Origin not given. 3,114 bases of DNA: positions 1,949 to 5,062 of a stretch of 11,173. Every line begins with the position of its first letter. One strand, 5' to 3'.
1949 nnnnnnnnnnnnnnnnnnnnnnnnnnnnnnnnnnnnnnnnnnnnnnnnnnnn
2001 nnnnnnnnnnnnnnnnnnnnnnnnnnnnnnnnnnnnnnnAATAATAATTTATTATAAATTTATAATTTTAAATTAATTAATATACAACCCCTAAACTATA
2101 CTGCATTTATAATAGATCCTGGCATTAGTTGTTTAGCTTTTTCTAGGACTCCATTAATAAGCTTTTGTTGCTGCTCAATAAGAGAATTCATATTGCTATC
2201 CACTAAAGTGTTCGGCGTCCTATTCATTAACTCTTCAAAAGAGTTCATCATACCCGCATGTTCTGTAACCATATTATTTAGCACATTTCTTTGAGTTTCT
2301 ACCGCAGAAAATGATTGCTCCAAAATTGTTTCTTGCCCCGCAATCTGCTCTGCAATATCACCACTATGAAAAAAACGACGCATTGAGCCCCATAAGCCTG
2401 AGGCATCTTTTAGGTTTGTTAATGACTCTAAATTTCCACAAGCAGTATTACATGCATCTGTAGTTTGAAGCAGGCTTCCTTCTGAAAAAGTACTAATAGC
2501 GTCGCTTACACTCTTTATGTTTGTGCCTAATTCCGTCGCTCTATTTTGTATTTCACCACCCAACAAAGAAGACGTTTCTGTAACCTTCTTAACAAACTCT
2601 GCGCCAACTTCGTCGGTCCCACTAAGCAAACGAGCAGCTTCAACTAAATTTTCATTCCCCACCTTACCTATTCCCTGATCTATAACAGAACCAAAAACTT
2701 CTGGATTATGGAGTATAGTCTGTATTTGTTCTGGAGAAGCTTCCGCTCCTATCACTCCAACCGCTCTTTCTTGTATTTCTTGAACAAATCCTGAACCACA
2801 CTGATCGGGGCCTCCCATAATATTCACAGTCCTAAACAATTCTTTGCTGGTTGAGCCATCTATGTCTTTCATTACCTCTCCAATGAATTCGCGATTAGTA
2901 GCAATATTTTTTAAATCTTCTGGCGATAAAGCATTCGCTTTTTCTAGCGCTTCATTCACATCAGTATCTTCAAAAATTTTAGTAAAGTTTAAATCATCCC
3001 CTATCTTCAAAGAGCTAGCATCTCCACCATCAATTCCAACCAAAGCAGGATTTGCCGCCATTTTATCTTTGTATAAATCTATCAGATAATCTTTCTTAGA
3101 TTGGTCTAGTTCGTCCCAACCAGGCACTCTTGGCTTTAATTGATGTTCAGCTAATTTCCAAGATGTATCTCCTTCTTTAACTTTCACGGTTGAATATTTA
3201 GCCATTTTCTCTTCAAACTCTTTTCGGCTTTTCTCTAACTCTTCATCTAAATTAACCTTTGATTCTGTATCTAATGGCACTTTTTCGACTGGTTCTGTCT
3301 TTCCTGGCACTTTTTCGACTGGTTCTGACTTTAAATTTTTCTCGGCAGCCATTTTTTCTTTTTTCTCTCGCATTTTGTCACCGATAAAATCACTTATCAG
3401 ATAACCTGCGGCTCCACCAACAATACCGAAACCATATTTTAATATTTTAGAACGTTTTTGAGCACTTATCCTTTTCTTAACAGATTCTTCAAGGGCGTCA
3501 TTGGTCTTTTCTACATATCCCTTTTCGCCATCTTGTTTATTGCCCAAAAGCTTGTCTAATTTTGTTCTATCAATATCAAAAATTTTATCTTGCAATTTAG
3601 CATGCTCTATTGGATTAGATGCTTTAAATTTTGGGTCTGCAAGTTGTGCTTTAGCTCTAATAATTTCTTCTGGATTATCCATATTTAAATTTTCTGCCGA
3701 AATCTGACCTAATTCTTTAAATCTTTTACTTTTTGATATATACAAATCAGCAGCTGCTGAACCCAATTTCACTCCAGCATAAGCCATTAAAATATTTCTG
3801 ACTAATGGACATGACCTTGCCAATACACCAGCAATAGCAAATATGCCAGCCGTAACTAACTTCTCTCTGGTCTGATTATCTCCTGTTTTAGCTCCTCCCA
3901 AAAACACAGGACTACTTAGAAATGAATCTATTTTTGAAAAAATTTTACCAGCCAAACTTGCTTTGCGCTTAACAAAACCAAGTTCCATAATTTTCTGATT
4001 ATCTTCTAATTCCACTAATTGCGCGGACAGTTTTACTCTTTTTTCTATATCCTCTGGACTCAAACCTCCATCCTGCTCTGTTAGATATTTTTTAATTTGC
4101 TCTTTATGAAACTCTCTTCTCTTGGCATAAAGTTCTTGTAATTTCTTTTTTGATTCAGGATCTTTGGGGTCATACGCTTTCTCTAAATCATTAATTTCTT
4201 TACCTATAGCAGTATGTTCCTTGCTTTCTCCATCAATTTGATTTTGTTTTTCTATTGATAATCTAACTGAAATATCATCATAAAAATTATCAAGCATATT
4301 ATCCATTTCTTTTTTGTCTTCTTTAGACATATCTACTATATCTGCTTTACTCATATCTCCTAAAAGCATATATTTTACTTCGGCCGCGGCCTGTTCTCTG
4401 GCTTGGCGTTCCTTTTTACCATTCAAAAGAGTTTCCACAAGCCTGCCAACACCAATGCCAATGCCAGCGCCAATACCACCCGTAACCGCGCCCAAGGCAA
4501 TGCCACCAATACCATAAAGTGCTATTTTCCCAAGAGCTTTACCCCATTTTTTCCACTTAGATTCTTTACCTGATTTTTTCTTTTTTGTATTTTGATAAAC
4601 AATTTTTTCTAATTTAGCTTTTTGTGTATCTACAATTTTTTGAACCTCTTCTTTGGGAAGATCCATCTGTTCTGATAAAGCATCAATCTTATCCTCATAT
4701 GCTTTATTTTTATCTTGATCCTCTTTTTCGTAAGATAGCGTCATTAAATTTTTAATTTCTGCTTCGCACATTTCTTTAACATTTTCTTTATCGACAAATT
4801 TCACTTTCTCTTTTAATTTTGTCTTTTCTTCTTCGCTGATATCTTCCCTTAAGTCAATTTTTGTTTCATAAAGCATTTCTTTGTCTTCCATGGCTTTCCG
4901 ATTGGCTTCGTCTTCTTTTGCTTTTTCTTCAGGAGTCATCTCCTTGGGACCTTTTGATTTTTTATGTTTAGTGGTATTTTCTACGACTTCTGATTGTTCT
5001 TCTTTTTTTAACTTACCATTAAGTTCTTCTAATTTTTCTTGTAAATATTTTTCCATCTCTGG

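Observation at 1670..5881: Self-contained two-gene unit: 1237-aa giant polytopic protein plus 105-aa acidic helical partner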

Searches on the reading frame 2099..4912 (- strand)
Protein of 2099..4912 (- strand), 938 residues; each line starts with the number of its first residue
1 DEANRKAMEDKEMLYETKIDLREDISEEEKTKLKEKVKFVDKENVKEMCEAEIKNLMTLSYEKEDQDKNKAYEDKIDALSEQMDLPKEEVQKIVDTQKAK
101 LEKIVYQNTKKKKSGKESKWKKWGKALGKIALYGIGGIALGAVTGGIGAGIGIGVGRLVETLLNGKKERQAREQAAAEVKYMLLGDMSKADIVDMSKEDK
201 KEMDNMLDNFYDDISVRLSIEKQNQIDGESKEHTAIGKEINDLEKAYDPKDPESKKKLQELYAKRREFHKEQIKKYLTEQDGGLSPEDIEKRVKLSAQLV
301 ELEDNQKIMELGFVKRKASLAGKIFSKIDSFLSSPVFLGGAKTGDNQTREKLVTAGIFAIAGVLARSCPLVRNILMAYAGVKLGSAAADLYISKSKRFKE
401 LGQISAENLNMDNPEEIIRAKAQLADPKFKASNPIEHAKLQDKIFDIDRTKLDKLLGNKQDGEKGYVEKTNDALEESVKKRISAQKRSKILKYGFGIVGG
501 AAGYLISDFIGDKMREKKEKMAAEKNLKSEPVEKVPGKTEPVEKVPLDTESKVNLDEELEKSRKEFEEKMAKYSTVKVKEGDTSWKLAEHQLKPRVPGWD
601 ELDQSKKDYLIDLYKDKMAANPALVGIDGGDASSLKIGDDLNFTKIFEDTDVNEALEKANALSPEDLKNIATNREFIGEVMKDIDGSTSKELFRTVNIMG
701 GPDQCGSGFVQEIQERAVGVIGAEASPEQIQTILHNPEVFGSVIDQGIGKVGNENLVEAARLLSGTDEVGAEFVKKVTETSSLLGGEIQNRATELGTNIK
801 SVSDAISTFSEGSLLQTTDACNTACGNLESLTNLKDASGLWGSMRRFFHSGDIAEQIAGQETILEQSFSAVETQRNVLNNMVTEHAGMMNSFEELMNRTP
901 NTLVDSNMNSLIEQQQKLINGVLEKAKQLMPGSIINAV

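Call 47: predict_structure(alignment_id=A5)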
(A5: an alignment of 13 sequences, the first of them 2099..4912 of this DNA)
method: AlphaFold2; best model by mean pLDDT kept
length: 938 residues; sequences in the alignment: 13
mean_pLDDT: 58.4   pTM: 0.34
mean pLDDT of the five models: 58.4, 58.3, 56.0, 53.8, 51.7
residues with pLDDT >= 90: 56; 70-90: 268; 50-70: 249; < 50: 365
segments of 3 or more residues with pLDDT < 50: 1-5, 39-49, 103-192, 198-233, 281-284, 312-401, 452-559, 566-572, 936-938
pLDDT, mean of each block of 10 residues (from residue 1): 47 66 69 61 42 61 66 76 61 61 44 34 28 22 21 22 28 32 37 45 39 29 30 56 69 76 75 64 58 58 54 43 40 39 37 40 35 35 33 35 60 63 59 64 61 42 43 37 30 25 24 35 37 30 32 44 48 60 74 78 76 73 62 59 66 63 61 74 81 84 69 81 73 89 89 91 88 89 90 91 90 88 88 76 67 78 86 90 88 85 67 88 84 51
secondary structure, 60 per line:
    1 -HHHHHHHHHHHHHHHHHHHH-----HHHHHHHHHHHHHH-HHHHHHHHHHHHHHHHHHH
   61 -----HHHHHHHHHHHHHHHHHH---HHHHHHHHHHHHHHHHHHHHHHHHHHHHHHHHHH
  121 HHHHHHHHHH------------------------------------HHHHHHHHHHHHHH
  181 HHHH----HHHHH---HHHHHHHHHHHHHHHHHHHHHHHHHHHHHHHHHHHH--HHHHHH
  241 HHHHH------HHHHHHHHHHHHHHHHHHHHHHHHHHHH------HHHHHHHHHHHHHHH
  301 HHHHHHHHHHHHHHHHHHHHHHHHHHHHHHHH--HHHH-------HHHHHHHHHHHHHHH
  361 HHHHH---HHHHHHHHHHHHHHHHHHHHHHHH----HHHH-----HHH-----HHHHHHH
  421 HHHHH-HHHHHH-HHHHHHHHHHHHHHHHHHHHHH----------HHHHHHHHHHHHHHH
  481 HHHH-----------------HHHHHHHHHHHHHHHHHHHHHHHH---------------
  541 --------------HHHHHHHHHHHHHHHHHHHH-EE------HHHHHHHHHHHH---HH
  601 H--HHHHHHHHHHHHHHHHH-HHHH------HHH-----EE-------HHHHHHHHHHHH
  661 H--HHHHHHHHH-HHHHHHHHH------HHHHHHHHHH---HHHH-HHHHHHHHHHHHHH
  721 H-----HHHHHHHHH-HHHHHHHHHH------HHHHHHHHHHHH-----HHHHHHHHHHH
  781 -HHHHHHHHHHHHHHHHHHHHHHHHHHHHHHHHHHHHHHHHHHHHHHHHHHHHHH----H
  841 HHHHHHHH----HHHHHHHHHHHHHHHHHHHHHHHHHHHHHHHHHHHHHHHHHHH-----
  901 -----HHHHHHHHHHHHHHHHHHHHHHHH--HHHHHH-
elements in order (helices of 4 or more, strands of 3 or more residues): H2-21 H27-40 H42-60 H66-83 H87-130 H167-184 H189-193 H197-232 H235-245 H252-279 H286-332 H335-338 H346-365 H369-392 H397-400 H414-425 H427-432 H434-455 H466-484 H502-525 H555-574 H584-595 H604-620 H622-625 H649-661 H664-672 H674-682 H689-698 H702-705 H707-721 H727-735 H737-746 H753-764 H770-780 H782-835 H840-848 H853-895 H906-929 H932-937
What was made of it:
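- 3737..3862 (-): aa 650-691: hydrophobic hairpin 2 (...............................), the most conserved stretch of the protein. Predicted helix-turn-helix at low confidence (call 47).
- On LysM (PF01476): Model DSSP gives strand 875-876, helices 883-894 and 903-919, strand 939-940, at pLDDT about 60-80 (call 47).
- On Polymorphic toxin / immunity pair: The C-terminus is modelled as a helical bundle (call 47).
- The model has a beta-alpha-alpha-beta layout (call 47). M1 is modelled at pLDDT 20-60 (call 47), so its fold is unknown. The C-terminus is a plain helical bundle (call 47).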

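Call 57: fold_search(model_id=the predicted structure, library=pdb)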
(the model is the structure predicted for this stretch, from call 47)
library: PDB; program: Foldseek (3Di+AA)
matches with E <= 10: 247; with E <= 0.001: 0
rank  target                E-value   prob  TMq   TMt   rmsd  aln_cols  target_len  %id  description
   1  7a0g_BBB              2.0e-01  0.69  0.10  0.26  25.3       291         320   11  Structure of the SmhB pore of the tripartite alpha-pore forming toxin, Smh, from Serratia marcescens. (released 2021-03-31)
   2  6h2f_B                2.8e-01  0.33  0.07  0.17  25.8       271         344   11  Structure of the pre-pore AhlB of the tripartite alpha-pore forming toxin, AHL, from Aeromonas hydrophila. (released 2019-07-10)
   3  6h2f_H                3.5e-01  0.41  0.10  0.22  25.5       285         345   10  Structure of the pre-pore AhlB of the tripartite alpha-pore forming toxin, AHL, from Aeromonas hydrophila. (released 2019-07-10)
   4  6h2f_J                3.7e-01  0.41  0.08  0.21  26.9       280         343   11  Structure of the pre-pore AhlB of the tripartite alpha-pore forming toxin, AHL, from Aeromonas hydrophila. (released 2019-07-10)
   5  6r1j_D                4.4e-01  0.28  0.09  0.25  28.3       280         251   14  Structure of the soluble AhlC triple head mutant of the tripartite alpha-pore forming toxin, AHL, from Aeromonas hydro (released 2019-07-10)
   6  8otz_BR               5.2e-01  0.16  0.09  0.17  37.0       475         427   12  48-nm repeat of the native axonemal doublet microtubule from bovine sperm (released 2023-11-22)
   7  2h7o                  6.2e-01  0.18  0.09  0.20  22.1       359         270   14  Crystal structure of the Rho-GTPase binding domain of YpkA (released 2006-09-19)
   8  6h2f_D                6.2e-01  0.15  0.07  0.15  25.0       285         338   12  Structure of the pre-pore AhlB of the tripartite alpha-pore forming toxin, AHL, from Aeromonas hydrophila. (released 2019-07-10)
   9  6r1j_J                6.5e-01  0.41  0.11  0.33  27.9       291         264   12  Structure of the soluble AhlC triple head mutant of the tripartite alpha-pore forming toxin, AHL, from Aeromonas hydro (released 2019-07-10)
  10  7zdw_C                6.8e-01  0.13  0.07  0.10  26.4       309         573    7  IF(heme/confined) conformation of CydDC mutant (E500Q.C) in AMP-PNP(CydD) bound state (Dataset-22) (released 2023-04-19)
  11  5nen_B                9.3e-01  0.47  0.11  0.37  25.1       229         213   10  Crystal structure of the soluble domain of LipC, a membrane fusion protein of a type I secretion system (released 2017-11-22)
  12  6wkj_B                9.3e-01  0.16  0.08  0.22  32.0       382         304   10  Crystal structure of pentalenene synthase mutant F76H complexed with 12,13-difluorofarnesyl diphosphate (released 2020-08-26)
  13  6ek7                  9.3e-01  0.07  0.07  0.14  36.6       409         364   11  YaxA from Yersinia enterocolitica (released 2018-05-16)
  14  5c22_A                1.1e+00  0.72  0.10  0.33  20.9       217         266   12  Crystal structure of Zn-bound HlyD from E. coli (released 2016-02-17)
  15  6tqe_A                1.1e+00  0.18  0.11  0.16  29.0       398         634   10  The structure of ABC transporter Rv1819c without addition of substrate (released 2020-04-01)
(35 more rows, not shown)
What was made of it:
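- On ClyA-family alpha-pore-forming toxins: Best Foldseek E=0.2, TM <=0.38 (call 57).
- The top, non-significant PDB fold hits are ClyA-family pore formers: SmhB, AhlB, AhlC, YaxA (call 57).
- Tried and rejected: Giant model against PDB: best E=0.2, alpha-pore-forming toxins, rejected as non-significant (call 57).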

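Call 81: fold_search(model_id=the predicted structure, library=viral)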
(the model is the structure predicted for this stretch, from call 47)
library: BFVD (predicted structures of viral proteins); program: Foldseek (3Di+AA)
matches with E <= 10: 206; with E <= 0.001: 0
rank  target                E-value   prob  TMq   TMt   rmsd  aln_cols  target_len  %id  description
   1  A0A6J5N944            5.7e-03  0.60  0.10  0.08  46.4       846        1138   12  Uncharacterized protein [uncultured Caudovirales phage]
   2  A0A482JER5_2          6.8e-03  0.44  0.09  0.10  41.4       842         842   14  (no name in the UniProt tables at hand)
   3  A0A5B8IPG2            6.8e-03  0.33  0.09  0.07  51.8      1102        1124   13  Uncharacterized protein (Fragment) [Mimiviridae sp. ChoanoV1]
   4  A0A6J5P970            7.1e-03  0.38  0.08  0.10  35.5       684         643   12  Uncharacterized protein [uncultured Caudovirales phage]
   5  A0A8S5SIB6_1          8.1e-03  0.18  0.07  0.07  41.2      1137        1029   12  Tail tape measure [Myoviridae sp. ct04y17]
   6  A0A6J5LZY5            8.8e-03  0.38  0.09  0.09  46.2       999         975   11  Uncharacterized protein [uncultured Caudovirales phage]
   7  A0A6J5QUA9            2.3e-02  0.35  0.11  0.10  51.0      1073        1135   11  Uncharacterized protein [uncultured Caudovirales phage]
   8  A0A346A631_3          2.8e-02  0.16  0.08  0.06  55.2      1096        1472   12  (no name in the UniProt tables at hand)
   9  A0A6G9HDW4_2          5.3e-02  0.25  0.09  0.09  85.2       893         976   14  Uncharacterized protein [Carcinus maenas virus 1]
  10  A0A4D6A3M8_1          9.4e-02  0.15  0.09  0.07  71.8      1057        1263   11  (no name in the UniProt tables at hand)
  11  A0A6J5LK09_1          1.1e-01  0.11  0.07  0.06  43.1      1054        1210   11  Uncharacterized protein [uncultured Caudovirales phage]
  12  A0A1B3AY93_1          1.2e-01  0.08  0.07  0.05  47.6      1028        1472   11  Tape measure protein [Gordonia phage Bantam]
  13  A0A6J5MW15            1.8e-01  0.14  0.10  0.10  48.6       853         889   11  Uncharacterized protein [uncultured Caudovirales phage]
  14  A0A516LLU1            2.0e-01  0.13  0.10  0.11  42.8       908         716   12  (no name in the UniProt tables at hand)
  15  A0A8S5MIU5            2.2e-01  0.14  0.07  0.10  46.9       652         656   13  Uncharacterized protein [Siphoviridae sp. ctvyM23]
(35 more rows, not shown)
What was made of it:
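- A few tape-measure proteins appear among weak viral fold hits (call 81). Viral fold hits have TM <=0.11 and rmsd above 40 A (call 81).
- Tried and rejected: Giant model against BFVD: TM <=0.11 (call 81).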
